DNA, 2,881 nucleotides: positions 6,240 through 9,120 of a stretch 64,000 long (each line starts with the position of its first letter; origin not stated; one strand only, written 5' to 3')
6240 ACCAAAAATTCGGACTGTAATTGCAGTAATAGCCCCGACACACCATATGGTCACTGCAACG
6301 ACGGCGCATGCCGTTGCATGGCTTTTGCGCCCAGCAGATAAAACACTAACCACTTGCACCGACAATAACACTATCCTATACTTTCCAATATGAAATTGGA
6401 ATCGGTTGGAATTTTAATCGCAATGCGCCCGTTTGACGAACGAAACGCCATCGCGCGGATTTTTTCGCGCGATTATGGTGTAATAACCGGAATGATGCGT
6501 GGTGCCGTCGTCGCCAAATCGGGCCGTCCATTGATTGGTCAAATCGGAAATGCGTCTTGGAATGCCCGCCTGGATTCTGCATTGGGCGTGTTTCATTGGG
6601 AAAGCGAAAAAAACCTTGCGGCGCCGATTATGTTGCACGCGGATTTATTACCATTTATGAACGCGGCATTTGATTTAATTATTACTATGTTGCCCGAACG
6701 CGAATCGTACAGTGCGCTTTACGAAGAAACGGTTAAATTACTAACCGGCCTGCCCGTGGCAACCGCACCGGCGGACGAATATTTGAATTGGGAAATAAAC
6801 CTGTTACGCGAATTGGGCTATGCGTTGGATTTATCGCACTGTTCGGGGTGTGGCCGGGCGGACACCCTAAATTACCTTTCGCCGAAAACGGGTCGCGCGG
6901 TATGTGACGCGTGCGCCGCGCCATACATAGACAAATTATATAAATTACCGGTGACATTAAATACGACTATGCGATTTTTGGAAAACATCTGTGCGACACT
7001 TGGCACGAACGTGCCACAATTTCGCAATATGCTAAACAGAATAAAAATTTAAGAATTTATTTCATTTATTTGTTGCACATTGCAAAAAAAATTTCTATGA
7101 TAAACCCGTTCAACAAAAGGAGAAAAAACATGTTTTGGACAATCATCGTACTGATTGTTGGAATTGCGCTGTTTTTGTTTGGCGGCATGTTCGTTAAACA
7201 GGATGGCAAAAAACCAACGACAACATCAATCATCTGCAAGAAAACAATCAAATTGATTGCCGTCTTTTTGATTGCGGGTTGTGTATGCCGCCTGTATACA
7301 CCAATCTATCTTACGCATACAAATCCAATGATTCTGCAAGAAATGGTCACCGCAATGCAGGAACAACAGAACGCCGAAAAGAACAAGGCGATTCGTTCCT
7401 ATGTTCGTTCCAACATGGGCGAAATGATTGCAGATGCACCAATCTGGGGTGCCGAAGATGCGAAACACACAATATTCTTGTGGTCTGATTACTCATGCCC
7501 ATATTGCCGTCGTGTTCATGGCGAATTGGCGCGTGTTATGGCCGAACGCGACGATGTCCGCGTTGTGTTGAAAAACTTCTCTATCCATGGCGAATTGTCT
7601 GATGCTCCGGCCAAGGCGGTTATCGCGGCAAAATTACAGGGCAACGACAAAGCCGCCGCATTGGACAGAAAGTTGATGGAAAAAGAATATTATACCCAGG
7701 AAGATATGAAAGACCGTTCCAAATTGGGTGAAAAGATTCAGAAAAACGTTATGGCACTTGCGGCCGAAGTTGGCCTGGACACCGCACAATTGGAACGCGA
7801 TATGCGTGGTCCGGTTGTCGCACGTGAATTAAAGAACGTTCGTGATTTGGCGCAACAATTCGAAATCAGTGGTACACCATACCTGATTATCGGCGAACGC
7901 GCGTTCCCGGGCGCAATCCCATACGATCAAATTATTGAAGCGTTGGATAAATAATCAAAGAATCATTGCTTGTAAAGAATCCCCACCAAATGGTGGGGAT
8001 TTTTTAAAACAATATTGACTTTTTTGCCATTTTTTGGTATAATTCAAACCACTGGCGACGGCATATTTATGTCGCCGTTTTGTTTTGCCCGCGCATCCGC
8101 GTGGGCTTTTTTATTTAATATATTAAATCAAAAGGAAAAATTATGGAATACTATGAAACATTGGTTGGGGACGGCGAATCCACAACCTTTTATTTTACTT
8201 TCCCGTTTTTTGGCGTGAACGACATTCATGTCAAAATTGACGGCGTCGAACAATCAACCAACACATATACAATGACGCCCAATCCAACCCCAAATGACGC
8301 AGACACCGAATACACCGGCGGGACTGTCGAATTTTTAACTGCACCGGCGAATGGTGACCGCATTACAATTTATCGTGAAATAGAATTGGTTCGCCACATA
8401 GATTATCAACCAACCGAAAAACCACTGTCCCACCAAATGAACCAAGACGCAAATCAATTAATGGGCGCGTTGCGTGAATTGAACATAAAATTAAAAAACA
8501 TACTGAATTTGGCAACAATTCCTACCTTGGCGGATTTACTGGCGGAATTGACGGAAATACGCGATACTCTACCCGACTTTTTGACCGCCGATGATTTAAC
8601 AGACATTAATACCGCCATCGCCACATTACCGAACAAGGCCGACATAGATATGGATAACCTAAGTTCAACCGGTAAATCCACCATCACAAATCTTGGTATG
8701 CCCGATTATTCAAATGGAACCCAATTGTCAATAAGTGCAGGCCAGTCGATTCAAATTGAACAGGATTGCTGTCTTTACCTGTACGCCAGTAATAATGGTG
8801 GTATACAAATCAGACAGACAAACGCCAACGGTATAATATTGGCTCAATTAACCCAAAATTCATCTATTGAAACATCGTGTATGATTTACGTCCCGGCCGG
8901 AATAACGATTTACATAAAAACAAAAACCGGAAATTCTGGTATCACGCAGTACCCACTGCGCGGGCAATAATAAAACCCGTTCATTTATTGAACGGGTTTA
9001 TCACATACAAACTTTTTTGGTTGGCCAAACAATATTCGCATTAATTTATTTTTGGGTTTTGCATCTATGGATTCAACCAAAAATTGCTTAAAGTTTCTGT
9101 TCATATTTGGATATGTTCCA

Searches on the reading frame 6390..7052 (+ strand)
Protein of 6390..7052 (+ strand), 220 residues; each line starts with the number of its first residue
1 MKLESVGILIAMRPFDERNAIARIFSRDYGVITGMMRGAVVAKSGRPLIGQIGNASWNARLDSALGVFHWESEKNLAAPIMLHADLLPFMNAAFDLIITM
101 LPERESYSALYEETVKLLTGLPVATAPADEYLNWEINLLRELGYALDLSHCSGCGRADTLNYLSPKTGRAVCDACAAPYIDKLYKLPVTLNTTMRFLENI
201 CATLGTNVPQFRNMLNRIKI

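Call 12: search_protein_families(library=pfam, proteins=[window:6390-7052:+], max_evalue=0.01)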
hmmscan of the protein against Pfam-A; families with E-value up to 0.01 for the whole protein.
window:6390-7052:+ (220 aa): 2 families
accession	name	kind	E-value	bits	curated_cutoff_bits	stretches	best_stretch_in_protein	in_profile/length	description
PF02565.21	RecO_C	-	1.7e-17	64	22.1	1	91-200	11-127/157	Recombination protein O C terminal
PF11967.14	RecO_N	-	1.6e-06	28.5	27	1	1-44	1-45/80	Recombination protein O N terminal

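Call 38: find_encoding_contigs(protein=window:6390-7052:+, flank=2500, max_places=10)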
Protein window:6390-7052:+ (220 aa): 5 contigs read that carry it; 3 places shown.
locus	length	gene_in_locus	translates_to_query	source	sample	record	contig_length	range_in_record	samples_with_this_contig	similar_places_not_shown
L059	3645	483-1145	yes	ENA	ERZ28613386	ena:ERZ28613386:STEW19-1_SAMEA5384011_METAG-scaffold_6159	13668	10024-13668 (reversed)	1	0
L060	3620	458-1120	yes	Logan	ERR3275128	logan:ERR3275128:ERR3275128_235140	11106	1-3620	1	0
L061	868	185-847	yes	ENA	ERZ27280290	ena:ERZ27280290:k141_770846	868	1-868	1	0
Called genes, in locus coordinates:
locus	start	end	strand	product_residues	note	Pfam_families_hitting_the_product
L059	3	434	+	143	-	?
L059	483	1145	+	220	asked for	PF11967:RecO_N (weak), PF02565:RecO_C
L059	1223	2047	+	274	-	PF13098:Thioredoxin_2 (faint), PF13462:Thioredoxin_4, PF01323:DSBA (weak), PF13743:Thioredoxin_5 (weak), PF01323:DSBA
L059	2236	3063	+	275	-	-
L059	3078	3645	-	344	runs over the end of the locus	PF18025:FucT_N, PF00852:Glyco_transf_10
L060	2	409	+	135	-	?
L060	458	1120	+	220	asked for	PF11967:RecO_N (weak), PF02565:RecO_C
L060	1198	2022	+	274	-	PF13098:Thioredoxin_2 (faint), PF13462:Thioredoxin_4, PF01323:DSBA (weak), PF13743:Thioredoxin_5 (weak), PF01323:DSBA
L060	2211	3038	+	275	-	-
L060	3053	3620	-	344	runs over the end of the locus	PF18025:FucT_N, PF00852:Glyco_transf_10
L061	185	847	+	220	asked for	PF11967:RecO_N (weak), PF02565:RecO_C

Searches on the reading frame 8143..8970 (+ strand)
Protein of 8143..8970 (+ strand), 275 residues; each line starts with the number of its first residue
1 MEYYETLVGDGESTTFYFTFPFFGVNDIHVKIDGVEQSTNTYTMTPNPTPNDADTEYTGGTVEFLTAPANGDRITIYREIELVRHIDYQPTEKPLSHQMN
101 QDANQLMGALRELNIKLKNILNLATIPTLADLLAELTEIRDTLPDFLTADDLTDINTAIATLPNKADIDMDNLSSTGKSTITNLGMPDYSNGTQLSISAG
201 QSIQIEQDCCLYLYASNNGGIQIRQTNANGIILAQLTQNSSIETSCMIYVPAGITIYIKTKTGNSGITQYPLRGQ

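Call 12: search_protein_families(library=pfam, proteins=[window:8143-8970:+], max_evalue=0.01)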
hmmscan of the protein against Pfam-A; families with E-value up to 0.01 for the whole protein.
window:8143-8970:+ (275 aa): 0 families

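Call 56: search_protein_families(library=ncbifam, proteins=[window:8143-8970:+], max_evalue=0.01)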
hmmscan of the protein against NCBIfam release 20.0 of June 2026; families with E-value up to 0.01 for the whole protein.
window:8143-8970:+ (275 aa): 0 families

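Call 57: search_protein_families(library=phrogs, proteins=[window:8143-8970:+], max_evalue=0.01)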
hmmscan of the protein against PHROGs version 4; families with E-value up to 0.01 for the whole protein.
window:8143-8970:+ (275 aa): 13 families
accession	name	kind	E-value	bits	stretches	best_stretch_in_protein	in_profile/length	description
phrog_1640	-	tail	2.3e-09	37.9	1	8-95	13-99/765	tail protein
phrog_30017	-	unknown function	9.5e-07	28.1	1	9-117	14-120/1025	-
phrog_13518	-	unknown function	5e-06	25.8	1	7-114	13-123/1230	-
phrog_21412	-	tail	5e-06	25.5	1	6-178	271-424/1452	tail fiber protein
phrog_13893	-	tail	7.1e-06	25.6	1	8-93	13-97/648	tail protein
phrog_2710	-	tail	1.9e-05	24.2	1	8-81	16-84/781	tail fiber protein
phrog_6518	-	tail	6.3e-05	22.2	1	9-93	11-91/793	tail fiber protein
phrog_28871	-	unknown function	7.4e-05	21.7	1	10-110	15-107/946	-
phrog_32960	-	unknown function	0.00034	20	1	7-96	12-100/762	-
phrog_32829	-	tail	0.00047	19.3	1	6-81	8-86/840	tail fiber protein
phrog_8649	-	unknown function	0.00075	19.2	1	7-105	12-109/743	-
phrog_5662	-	tail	0.0021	17.4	1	7-103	12-106/729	tail fiber protein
phrog_17220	-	unknown function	0.0031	16.8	1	7-105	12-108/868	-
